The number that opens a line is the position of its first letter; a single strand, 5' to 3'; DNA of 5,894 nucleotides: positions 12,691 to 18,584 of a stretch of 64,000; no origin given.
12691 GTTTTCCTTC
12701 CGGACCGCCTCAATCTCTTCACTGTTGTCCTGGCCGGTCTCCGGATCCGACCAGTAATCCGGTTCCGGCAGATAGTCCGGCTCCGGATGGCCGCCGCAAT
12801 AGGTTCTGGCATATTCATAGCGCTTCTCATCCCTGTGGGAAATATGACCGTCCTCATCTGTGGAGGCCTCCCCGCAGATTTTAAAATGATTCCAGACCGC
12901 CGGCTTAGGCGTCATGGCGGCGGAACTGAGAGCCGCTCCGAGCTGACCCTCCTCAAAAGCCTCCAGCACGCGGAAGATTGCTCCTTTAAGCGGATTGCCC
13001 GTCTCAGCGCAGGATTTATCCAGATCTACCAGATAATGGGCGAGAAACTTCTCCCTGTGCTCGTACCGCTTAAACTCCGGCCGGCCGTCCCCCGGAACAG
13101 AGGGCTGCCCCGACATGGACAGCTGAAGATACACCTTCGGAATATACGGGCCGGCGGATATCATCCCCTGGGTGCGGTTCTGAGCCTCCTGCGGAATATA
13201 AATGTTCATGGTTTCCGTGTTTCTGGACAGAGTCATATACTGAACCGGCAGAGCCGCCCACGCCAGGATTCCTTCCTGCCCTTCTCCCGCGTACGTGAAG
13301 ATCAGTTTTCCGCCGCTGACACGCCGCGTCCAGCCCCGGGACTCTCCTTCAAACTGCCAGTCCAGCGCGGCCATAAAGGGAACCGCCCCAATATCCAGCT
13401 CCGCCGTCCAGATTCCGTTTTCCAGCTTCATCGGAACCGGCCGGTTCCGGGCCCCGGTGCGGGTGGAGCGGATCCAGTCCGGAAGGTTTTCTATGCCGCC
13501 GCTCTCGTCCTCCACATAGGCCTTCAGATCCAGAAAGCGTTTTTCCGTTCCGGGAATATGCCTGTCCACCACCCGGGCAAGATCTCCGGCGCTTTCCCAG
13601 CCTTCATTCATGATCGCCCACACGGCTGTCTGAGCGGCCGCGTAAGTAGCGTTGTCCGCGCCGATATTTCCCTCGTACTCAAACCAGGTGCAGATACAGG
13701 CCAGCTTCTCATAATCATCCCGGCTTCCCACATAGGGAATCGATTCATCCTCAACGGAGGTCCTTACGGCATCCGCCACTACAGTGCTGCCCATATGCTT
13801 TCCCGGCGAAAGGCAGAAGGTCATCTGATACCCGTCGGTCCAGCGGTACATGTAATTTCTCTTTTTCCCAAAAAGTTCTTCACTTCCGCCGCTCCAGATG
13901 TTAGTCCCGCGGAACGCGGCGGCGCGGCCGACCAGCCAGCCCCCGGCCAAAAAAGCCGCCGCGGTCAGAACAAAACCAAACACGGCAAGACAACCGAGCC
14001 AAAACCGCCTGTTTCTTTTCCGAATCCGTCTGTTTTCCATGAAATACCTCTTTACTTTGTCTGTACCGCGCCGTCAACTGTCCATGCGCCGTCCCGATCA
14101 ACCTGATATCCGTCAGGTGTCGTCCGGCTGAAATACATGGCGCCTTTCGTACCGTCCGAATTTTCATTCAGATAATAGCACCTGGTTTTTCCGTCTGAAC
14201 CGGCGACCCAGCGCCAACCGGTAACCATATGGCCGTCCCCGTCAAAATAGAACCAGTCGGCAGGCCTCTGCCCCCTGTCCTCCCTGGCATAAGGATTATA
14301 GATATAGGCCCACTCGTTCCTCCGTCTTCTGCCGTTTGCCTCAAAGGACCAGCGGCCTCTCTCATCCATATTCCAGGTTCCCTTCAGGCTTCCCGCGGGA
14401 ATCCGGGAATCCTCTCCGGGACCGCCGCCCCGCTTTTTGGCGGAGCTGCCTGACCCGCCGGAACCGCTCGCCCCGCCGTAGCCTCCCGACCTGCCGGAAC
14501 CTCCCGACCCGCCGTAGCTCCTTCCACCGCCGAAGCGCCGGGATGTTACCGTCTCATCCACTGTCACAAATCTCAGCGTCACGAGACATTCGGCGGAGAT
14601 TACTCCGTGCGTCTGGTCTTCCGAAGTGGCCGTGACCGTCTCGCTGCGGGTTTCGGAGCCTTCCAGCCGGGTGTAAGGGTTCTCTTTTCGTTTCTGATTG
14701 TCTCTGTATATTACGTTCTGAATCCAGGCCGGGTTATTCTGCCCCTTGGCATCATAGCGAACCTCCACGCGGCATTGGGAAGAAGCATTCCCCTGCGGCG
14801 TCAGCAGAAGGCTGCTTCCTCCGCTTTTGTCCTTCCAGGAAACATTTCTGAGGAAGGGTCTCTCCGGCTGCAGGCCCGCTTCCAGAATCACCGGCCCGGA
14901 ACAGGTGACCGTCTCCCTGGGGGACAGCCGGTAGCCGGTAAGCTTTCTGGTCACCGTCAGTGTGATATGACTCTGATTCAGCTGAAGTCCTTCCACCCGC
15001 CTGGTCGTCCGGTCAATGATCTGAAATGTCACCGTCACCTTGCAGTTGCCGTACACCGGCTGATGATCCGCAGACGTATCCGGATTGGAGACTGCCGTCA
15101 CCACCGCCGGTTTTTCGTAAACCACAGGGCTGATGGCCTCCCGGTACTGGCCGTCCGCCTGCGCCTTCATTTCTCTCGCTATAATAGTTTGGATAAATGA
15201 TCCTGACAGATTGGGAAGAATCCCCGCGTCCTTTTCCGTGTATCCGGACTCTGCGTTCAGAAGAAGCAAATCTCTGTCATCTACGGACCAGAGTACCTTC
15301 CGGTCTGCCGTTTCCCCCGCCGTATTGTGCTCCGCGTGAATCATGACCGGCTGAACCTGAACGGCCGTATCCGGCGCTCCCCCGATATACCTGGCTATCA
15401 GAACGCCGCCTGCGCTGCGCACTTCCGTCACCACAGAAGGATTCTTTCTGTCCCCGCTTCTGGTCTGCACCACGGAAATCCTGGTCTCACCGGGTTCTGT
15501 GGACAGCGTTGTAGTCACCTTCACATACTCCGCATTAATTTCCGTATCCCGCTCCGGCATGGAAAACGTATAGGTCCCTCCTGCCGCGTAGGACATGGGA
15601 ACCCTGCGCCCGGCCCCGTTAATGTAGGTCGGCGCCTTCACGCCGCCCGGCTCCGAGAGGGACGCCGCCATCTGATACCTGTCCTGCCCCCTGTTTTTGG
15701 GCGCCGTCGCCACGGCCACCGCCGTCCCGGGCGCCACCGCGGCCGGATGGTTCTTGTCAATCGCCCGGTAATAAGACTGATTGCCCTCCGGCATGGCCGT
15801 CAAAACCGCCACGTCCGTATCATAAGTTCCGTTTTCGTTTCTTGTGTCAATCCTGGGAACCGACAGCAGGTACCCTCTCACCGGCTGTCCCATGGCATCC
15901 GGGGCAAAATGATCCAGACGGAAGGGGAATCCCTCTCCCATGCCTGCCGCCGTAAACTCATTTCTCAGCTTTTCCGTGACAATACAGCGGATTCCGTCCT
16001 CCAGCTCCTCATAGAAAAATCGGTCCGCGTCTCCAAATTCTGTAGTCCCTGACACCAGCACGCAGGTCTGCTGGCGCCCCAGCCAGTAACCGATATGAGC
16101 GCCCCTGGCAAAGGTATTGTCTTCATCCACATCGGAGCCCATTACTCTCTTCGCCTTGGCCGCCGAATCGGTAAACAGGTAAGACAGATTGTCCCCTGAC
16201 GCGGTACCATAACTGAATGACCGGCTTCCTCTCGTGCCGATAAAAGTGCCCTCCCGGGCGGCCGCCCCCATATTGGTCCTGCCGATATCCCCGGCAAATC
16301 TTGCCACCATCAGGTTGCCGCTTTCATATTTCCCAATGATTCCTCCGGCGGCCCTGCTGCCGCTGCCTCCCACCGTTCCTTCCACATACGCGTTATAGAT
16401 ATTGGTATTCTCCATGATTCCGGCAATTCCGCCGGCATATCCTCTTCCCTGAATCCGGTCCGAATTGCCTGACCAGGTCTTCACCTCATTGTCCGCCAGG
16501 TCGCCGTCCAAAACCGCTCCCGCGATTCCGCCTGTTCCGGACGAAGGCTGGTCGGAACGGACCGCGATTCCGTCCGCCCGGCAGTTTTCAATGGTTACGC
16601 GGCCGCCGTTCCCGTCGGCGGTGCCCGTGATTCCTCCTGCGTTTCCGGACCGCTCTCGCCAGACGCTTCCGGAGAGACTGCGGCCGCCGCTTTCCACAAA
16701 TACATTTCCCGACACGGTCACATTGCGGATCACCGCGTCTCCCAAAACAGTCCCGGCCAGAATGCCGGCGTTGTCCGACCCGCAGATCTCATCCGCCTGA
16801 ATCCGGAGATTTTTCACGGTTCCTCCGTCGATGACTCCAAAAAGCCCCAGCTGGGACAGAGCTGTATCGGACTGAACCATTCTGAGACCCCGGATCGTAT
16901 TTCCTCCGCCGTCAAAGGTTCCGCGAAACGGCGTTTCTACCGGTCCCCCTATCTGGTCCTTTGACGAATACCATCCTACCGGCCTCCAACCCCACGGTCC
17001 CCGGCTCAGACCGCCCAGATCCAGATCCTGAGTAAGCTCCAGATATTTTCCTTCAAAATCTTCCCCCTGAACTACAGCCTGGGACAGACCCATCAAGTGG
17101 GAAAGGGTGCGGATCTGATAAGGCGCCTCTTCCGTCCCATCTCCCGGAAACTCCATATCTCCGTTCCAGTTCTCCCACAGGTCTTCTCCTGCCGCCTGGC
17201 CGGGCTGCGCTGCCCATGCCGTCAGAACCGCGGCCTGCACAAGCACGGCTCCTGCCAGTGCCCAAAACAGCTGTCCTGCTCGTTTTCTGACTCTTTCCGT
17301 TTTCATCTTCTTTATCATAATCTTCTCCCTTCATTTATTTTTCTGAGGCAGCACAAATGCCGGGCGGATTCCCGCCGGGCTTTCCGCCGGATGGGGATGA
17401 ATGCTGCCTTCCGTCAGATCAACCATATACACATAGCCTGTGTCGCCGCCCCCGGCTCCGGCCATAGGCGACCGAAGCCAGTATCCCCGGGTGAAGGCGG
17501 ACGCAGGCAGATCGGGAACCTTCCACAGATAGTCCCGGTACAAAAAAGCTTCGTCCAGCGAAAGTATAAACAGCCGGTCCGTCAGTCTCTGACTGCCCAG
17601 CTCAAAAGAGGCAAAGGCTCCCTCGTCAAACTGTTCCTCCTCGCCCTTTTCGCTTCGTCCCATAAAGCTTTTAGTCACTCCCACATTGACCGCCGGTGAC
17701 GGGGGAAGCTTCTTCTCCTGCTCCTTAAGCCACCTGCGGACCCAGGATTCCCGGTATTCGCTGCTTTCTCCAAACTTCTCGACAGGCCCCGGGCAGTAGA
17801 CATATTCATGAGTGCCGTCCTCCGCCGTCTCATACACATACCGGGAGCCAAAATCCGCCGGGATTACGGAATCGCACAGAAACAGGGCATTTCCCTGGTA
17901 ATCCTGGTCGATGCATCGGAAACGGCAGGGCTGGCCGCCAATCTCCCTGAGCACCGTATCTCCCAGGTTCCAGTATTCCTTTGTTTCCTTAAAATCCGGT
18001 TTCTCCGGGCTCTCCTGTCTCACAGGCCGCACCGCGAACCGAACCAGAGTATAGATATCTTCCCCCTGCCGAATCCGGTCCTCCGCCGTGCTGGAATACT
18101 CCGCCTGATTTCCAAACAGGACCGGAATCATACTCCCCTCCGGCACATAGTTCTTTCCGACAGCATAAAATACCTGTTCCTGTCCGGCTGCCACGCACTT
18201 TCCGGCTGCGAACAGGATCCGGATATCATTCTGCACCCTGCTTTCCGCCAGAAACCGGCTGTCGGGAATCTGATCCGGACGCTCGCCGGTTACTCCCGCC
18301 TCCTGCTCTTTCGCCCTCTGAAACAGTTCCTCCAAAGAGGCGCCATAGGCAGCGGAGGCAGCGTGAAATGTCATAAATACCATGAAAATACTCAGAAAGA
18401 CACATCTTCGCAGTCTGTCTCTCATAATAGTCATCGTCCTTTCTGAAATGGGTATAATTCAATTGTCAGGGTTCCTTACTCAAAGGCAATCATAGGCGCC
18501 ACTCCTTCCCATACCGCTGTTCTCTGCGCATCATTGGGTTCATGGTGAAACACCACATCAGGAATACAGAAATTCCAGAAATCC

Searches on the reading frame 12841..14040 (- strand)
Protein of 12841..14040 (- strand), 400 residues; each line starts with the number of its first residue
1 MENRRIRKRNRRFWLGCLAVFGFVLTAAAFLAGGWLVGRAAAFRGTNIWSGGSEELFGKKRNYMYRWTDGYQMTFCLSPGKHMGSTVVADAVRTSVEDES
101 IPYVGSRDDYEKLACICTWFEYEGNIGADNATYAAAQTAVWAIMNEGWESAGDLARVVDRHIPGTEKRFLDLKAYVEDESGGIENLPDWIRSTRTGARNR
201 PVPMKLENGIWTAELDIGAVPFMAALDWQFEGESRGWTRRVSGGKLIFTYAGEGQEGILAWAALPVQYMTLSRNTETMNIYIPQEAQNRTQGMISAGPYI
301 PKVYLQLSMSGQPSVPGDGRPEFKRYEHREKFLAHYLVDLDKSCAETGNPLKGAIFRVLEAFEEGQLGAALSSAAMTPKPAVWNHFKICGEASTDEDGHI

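Call 43: search_solved_structures(query=window:12841-14040:-, max_evalue=1)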
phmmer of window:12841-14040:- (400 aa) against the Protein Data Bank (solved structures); distinct sequences matched with E-value up to 1: 0.

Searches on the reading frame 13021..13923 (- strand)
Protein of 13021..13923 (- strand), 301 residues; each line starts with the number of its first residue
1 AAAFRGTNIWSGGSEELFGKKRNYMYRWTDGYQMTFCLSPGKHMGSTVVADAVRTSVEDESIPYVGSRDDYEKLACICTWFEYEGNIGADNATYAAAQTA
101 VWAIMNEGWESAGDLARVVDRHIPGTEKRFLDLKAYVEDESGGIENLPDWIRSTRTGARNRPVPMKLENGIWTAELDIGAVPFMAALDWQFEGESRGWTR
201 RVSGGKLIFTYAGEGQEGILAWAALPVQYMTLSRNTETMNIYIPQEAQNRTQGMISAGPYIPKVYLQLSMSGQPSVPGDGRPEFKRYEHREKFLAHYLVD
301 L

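Call 52: find_homologous_proteins(query=window:13021-13923:-, max_evalue=0.00001)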
Query window:13021-13923:-: 935 candidates shared short words with the query, none scored E <= 0.00001.

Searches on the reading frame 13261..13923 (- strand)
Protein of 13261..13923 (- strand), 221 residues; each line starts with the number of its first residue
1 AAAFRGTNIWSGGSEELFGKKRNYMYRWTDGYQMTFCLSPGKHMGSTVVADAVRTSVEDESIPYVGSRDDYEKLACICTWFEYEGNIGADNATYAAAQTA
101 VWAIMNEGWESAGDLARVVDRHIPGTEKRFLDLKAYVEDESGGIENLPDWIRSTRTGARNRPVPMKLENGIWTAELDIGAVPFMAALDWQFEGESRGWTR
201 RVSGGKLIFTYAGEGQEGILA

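Call 56: search_solved_structures(query=A3, max_evalue=10, show_alignments=2)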
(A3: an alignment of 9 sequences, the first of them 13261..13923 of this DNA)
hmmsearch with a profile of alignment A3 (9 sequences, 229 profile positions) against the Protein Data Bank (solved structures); distinct sequences matched with E-value up to 10: 3.
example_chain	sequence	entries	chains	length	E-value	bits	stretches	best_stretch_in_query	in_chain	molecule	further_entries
2lse_A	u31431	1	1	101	0.23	14.3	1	119-161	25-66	Four Helix Bundle Protein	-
4tql_A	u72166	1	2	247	0.69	12.8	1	119-182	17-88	Three helix bundle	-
8ek4_A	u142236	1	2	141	1.4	11.8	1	89-179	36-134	Ice-binding protein TIP-99a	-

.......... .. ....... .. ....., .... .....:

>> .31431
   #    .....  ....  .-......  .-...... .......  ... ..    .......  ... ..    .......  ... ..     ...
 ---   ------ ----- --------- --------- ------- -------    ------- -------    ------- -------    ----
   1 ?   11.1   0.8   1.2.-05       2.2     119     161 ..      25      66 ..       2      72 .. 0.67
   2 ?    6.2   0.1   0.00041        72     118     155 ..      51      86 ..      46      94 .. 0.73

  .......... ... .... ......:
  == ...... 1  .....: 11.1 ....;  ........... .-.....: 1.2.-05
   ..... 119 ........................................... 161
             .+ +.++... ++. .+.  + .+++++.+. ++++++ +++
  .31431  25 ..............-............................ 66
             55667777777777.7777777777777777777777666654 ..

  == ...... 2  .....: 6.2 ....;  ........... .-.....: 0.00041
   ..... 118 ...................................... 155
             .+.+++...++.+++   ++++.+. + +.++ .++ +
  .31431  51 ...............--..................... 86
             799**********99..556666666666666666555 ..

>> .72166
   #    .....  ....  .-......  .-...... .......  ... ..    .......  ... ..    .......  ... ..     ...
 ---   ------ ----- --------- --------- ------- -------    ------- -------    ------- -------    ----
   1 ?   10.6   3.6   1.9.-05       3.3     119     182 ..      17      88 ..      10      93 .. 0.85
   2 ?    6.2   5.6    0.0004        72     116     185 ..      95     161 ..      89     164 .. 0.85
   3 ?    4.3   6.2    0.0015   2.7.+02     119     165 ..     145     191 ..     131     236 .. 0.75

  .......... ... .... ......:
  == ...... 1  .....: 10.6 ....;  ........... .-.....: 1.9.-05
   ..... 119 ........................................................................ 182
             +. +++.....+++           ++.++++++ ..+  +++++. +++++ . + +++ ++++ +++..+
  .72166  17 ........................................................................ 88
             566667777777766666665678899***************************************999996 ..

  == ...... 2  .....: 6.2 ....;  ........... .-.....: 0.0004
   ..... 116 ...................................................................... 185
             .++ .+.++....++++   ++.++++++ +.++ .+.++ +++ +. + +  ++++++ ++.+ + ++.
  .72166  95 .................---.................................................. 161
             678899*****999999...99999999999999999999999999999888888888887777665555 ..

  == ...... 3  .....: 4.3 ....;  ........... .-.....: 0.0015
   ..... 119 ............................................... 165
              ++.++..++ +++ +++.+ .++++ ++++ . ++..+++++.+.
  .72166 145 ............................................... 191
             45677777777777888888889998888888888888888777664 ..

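Call 57: search_protein_families(library=pfam, alignment_id=A3, max_evalue=1)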
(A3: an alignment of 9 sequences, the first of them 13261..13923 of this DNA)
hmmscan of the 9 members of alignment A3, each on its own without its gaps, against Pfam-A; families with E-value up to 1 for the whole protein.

A. member 1, window:13261-13923:- (221 aa): 1 family
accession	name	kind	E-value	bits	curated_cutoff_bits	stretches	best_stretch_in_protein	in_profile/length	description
PF08341.16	TED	-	0.16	12.9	22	1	35-106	2-74/102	Thioester domain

B. families by the number of members that match (of 9 scanned): 4 families
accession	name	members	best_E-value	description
PF08341.16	TED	7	9.7e-06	Thioester domain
PF12663.12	DUF3788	1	0.019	Protein of unknown function (DUF3788)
PF24684.1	Vgb_lyase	1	0.049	Virginiamycin B lyase family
PF08503.15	DapH_N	1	0.2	Tetrahydrodipicolinate succinyltransferase N-terminal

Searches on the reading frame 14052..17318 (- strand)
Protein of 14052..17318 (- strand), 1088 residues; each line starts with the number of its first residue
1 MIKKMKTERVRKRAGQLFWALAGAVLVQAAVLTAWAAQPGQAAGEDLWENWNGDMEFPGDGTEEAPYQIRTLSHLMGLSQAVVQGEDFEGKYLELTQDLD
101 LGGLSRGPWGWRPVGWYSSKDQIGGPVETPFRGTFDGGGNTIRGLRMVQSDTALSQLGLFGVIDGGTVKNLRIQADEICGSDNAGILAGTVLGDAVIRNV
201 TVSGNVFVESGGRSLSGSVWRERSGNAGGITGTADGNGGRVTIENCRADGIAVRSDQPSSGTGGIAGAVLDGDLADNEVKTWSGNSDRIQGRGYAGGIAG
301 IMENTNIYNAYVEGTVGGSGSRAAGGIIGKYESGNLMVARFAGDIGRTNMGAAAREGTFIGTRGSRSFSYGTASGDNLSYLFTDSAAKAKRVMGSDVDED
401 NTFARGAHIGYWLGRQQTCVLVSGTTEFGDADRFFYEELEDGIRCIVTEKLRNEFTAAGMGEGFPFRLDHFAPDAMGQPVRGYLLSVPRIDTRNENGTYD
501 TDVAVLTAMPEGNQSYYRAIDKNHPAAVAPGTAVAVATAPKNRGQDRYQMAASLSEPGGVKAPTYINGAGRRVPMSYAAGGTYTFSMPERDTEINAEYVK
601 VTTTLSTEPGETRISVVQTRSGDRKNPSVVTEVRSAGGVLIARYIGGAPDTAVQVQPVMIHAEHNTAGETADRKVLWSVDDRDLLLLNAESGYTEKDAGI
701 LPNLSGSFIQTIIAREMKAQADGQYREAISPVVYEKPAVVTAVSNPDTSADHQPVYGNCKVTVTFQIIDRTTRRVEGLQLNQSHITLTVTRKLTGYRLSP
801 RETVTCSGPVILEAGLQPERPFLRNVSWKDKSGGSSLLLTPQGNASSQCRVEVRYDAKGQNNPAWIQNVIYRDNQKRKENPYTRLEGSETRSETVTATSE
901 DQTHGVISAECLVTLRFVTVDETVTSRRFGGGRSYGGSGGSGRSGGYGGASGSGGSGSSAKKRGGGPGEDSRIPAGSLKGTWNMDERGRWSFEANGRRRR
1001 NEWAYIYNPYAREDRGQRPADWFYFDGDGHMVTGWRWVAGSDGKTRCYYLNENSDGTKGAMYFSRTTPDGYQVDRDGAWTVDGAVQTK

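Call 26: search_protein_families(library=pfam, proteins=[window:14052-17318:-], max_evalue=0.001)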
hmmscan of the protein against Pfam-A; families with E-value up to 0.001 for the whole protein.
window:14052-17318:- (1088 aa): 2 families
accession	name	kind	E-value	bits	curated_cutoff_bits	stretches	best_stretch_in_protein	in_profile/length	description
PF19127.6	Choline_bind_3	-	2.4e-05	24.6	27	1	1021-1055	10-40/47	Choline-binding repeat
PF19085.6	Choline_bind_2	-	5.2e-05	23.8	27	1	1056-1079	14-38/38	Choline-binding repeat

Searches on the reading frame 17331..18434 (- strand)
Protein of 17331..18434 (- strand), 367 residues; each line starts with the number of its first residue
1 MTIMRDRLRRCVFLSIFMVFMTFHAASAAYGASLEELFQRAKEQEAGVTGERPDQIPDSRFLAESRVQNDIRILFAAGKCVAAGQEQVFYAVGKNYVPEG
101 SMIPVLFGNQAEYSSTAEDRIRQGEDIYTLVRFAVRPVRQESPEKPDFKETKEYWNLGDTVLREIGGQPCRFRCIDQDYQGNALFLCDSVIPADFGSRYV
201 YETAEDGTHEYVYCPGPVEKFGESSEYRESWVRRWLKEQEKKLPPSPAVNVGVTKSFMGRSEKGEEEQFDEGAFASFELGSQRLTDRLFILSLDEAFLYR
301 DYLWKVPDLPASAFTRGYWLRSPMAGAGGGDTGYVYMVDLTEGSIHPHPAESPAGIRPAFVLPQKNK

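Call 26: search_protein_families(library=pfam, proteins=[window:17331-18434:-], max_evalue=0.001)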
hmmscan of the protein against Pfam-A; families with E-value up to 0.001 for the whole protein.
window:17331-18434:- (367 aa): 1 family
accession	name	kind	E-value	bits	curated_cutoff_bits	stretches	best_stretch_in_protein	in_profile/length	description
PF19789.6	DUF6273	-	6.8e-06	26.5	23.5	1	223-363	29-171/172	Domain of unknown function (DUF6273)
